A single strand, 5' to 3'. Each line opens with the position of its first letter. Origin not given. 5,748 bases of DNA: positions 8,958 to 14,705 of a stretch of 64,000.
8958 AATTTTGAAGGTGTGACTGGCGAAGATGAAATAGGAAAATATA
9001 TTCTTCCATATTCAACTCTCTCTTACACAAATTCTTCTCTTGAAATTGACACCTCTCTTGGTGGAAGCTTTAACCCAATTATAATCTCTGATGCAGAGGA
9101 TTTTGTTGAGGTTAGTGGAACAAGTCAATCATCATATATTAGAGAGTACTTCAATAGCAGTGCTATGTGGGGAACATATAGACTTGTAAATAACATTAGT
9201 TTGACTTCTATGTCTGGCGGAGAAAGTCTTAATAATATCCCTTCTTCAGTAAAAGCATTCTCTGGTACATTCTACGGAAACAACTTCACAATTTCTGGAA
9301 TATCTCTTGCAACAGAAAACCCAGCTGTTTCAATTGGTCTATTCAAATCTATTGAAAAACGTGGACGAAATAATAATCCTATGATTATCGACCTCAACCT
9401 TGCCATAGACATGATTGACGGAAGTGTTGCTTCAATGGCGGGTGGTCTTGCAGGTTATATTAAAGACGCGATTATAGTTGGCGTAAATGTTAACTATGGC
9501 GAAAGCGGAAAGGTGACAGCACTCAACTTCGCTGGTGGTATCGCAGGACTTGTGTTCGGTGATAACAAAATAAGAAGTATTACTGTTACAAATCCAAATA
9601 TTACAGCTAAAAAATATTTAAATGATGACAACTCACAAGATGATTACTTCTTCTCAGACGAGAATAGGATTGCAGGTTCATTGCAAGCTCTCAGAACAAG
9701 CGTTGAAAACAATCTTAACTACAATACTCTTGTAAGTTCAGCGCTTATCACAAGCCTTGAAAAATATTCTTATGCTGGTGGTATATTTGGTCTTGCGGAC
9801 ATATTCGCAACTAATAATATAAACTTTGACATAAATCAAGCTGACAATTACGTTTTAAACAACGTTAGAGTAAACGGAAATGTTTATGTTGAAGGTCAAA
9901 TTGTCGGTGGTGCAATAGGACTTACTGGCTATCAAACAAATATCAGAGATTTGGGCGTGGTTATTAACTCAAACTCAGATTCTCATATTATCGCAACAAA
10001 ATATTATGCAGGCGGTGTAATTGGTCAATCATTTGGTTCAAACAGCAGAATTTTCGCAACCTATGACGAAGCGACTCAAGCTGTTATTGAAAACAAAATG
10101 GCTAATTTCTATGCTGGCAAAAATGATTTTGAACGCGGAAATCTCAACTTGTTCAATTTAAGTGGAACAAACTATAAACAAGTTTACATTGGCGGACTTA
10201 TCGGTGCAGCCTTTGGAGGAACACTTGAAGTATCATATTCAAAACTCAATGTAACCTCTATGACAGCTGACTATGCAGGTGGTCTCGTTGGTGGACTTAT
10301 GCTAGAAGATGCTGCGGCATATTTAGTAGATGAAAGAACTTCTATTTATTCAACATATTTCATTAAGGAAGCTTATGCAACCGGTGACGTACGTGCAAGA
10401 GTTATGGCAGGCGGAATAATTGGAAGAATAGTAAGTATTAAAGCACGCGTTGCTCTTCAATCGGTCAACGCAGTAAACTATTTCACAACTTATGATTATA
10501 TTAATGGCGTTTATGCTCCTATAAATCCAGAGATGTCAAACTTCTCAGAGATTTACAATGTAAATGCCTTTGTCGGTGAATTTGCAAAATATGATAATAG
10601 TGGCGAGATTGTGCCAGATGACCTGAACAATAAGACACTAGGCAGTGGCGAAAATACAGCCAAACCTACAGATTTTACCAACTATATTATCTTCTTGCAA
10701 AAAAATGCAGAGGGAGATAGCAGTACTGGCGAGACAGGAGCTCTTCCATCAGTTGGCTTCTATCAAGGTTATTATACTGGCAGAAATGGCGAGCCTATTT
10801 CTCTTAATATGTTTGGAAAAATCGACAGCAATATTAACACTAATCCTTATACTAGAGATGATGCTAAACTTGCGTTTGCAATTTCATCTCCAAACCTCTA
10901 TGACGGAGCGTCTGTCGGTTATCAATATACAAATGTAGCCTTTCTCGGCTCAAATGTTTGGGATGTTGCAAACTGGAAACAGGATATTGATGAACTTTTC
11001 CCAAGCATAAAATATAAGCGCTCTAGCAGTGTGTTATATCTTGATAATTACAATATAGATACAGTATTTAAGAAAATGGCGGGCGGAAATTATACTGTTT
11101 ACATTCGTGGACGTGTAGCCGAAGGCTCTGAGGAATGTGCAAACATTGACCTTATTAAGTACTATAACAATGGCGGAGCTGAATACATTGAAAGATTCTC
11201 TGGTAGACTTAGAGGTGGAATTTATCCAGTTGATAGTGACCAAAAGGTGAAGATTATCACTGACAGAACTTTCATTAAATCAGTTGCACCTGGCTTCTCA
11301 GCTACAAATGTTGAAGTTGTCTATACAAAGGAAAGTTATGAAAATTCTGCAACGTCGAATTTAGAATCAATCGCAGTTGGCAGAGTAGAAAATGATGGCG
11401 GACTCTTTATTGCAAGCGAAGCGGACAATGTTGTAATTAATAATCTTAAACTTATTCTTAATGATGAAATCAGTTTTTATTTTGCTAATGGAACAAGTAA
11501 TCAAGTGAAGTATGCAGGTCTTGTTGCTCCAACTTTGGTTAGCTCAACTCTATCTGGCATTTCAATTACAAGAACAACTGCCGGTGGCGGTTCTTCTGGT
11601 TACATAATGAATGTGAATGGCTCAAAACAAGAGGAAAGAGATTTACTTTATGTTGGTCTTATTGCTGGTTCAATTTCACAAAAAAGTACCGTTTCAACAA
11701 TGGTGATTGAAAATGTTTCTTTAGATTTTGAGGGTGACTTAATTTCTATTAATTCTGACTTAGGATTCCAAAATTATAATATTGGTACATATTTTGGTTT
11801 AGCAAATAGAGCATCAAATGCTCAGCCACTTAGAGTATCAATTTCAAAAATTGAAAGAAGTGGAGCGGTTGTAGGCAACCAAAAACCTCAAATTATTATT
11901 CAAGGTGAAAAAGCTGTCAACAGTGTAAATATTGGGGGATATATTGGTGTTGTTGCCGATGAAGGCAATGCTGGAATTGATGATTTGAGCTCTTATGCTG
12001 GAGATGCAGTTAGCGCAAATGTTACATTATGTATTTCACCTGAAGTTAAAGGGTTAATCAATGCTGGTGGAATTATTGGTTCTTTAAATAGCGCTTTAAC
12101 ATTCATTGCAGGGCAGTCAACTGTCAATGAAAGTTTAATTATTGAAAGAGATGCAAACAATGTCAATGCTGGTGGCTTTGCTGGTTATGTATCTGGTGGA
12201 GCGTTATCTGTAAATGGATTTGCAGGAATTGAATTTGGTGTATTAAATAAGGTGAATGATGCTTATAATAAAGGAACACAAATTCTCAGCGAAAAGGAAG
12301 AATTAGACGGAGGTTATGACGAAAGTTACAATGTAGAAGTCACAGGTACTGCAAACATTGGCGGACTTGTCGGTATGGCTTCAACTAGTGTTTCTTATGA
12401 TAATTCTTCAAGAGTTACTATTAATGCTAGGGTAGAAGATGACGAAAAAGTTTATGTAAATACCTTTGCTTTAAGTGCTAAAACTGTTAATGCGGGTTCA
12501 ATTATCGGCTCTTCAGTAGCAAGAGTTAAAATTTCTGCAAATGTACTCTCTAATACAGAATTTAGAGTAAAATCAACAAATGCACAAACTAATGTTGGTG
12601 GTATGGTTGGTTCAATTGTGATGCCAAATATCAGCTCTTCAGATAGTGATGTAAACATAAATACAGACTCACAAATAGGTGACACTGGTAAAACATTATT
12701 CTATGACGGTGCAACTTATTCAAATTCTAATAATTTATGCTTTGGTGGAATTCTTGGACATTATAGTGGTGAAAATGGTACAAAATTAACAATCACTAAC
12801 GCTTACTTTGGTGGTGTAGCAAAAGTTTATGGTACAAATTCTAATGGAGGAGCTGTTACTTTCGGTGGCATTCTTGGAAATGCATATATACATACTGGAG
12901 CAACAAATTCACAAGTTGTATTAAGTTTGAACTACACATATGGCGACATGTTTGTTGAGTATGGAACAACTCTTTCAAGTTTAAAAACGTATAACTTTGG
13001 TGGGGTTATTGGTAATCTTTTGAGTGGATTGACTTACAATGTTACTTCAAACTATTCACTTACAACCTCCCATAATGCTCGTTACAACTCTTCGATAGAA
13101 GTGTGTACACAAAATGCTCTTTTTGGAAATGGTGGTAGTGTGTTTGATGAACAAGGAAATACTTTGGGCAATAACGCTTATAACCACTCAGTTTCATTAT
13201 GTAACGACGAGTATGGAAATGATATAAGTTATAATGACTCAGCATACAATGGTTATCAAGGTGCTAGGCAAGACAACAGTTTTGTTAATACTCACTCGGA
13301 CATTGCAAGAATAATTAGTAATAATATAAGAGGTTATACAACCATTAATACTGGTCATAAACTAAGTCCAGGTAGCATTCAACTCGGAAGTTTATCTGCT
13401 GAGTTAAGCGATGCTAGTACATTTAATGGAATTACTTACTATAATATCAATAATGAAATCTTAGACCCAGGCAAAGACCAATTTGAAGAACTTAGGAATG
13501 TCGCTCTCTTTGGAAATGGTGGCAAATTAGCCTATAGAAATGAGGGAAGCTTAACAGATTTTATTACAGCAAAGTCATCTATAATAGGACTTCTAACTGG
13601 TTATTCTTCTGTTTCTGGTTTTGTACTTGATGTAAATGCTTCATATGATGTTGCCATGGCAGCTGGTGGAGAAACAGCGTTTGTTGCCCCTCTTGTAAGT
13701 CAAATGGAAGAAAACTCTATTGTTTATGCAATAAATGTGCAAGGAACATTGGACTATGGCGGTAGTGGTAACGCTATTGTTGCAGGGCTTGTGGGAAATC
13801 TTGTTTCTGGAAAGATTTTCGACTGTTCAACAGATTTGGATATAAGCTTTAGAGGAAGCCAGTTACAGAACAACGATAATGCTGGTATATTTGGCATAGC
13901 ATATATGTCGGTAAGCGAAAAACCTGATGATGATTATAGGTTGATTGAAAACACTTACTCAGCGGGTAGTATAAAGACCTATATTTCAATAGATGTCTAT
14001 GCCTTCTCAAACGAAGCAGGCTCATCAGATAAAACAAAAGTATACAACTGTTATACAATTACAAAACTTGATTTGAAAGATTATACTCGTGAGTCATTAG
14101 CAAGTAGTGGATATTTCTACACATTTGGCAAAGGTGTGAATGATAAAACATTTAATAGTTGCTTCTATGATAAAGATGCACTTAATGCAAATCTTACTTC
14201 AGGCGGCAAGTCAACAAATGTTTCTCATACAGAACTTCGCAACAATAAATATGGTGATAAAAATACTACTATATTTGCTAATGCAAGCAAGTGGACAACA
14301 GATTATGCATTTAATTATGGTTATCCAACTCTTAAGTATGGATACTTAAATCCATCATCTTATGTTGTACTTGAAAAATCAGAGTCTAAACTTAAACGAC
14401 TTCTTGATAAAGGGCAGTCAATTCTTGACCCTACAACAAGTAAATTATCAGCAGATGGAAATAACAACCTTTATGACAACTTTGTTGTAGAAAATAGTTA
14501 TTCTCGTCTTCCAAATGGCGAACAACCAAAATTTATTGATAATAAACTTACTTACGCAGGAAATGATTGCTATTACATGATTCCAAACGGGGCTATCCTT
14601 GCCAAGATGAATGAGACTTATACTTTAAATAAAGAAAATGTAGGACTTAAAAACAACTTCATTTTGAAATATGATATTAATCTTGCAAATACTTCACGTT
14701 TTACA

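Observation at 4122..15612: Giant ORF 1 is modular: at least six GLUG-type glycine-motif blocks opened by a recurring module head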

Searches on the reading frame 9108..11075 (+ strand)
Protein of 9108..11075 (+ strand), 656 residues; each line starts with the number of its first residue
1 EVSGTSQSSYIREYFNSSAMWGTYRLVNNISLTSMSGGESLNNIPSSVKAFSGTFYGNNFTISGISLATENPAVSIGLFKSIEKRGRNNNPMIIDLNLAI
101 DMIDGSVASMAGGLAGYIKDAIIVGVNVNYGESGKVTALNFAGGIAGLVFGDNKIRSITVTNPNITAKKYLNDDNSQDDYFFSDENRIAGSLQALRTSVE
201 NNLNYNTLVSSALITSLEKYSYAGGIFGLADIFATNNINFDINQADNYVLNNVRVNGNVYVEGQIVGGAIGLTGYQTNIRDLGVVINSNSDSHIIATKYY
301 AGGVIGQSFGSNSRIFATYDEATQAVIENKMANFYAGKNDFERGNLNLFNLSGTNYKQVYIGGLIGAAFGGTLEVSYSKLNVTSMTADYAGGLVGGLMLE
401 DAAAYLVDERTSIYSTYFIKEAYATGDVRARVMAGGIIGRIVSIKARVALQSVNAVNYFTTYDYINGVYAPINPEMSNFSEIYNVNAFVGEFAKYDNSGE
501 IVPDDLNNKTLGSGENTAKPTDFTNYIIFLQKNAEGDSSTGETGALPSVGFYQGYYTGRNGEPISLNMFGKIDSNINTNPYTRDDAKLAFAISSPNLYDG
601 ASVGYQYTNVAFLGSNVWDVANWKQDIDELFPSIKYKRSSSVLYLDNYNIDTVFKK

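Call 7: search_protein_families(library=pfam, proteins=[window:9171-11075:+], max_evalue=10)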
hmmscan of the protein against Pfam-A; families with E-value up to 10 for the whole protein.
window:9171-11075:+ (635 aa): 2 families
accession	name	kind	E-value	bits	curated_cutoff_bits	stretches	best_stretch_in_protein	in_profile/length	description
PF05651.19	Diacid_rec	-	0.096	12.8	23.6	1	214-267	51-105/134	Putative sugar diacid recognition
PF07581.17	Glug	-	5.2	8.1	20.5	1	339-362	4-28/28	The GLUG motif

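Call 106: search_protein_families(library=ncbifam, proteins=[window:9108-11075:+], max_evalue=0.01)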
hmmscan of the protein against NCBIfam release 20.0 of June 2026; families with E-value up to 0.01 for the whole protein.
window:9108-11075:+ (656 aa): 0 families

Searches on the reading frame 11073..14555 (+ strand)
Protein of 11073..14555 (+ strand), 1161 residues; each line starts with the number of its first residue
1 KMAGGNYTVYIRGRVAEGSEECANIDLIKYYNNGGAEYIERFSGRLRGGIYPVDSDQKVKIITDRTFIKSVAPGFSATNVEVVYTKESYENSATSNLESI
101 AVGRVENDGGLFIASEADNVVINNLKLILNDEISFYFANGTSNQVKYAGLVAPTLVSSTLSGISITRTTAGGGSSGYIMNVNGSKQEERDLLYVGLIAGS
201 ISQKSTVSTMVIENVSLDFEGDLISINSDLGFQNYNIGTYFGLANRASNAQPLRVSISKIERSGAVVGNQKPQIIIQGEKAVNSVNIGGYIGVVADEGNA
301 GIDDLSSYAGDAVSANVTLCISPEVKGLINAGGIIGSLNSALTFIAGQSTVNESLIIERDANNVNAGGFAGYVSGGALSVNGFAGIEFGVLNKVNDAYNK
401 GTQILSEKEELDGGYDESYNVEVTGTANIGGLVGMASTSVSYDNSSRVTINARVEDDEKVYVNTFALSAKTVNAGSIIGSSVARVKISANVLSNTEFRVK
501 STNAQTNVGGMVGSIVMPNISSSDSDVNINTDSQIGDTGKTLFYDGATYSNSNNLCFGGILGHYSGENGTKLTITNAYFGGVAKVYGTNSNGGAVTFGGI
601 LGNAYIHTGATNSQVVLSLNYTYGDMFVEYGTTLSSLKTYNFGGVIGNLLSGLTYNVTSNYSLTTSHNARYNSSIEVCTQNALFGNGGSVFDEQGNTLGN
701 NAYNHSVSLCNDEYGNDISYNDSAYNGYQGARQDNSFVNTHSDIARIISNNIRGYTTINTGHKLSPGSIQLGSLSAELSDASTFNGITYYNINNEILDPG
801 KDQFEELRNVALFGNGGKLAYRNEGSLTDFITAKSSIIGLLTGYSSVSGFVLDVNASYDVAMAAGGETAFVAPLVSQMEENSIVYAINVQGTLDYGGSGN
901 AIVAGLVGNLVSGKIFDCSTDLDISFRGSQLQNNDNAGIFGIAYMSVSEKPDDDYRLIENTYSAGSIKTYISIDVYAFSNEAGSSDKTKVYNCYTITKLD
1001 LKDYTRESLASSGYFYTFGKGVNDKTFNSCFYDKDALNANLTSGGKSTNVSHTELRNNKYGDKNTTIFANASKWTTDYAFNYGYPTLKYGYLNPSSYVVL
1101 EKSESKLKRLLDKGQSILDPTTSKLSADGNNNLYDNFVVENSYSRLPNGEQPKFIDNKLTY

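Call 40: find_homologous_proteins(query=window:11073-14555:+, max_evalue=0.001)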
Query window:11073-14555:+: 8000 candidates shared short words with the query, none scored E <= 0.001.
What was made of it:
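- Tried and rejected: The word-indexed homologue search with block D+E returned nothing (call 40).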

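Call 95: search_solved_structures(query=A2, max_evalue=0.1, show_alignments=1)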
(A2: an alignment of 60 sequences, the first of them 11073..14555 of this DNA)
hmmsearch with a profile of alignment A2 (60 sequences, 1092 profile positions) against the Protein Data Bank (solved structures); distinct sequences matched with E-value up to 0.1: 0.

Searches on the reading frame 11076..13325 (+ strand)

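Call 7: search_protein_families(library=pfam, proteins=[window:11076-13325:+], max_evalue=10)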
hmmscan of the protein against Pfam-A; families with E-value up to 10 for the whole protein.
window:11076-13325:+ (750 aa): 1 family
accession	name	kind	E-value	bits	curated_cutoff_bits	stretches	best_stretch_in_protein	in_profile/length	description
PF10001.14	DUF2242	-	0.12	13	25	1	493-531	63-102/121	Uncharacterized protein conserved in bacteria (DUF2242)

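Call 106: search_protein_families(library=ncbifam, proteins=[window:11076-13325:+], max_evalue=0.01)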
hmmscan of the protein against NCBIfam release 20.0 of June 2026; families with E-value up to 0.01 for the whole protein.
window:11076-13325:+ (750 aa): 0 families
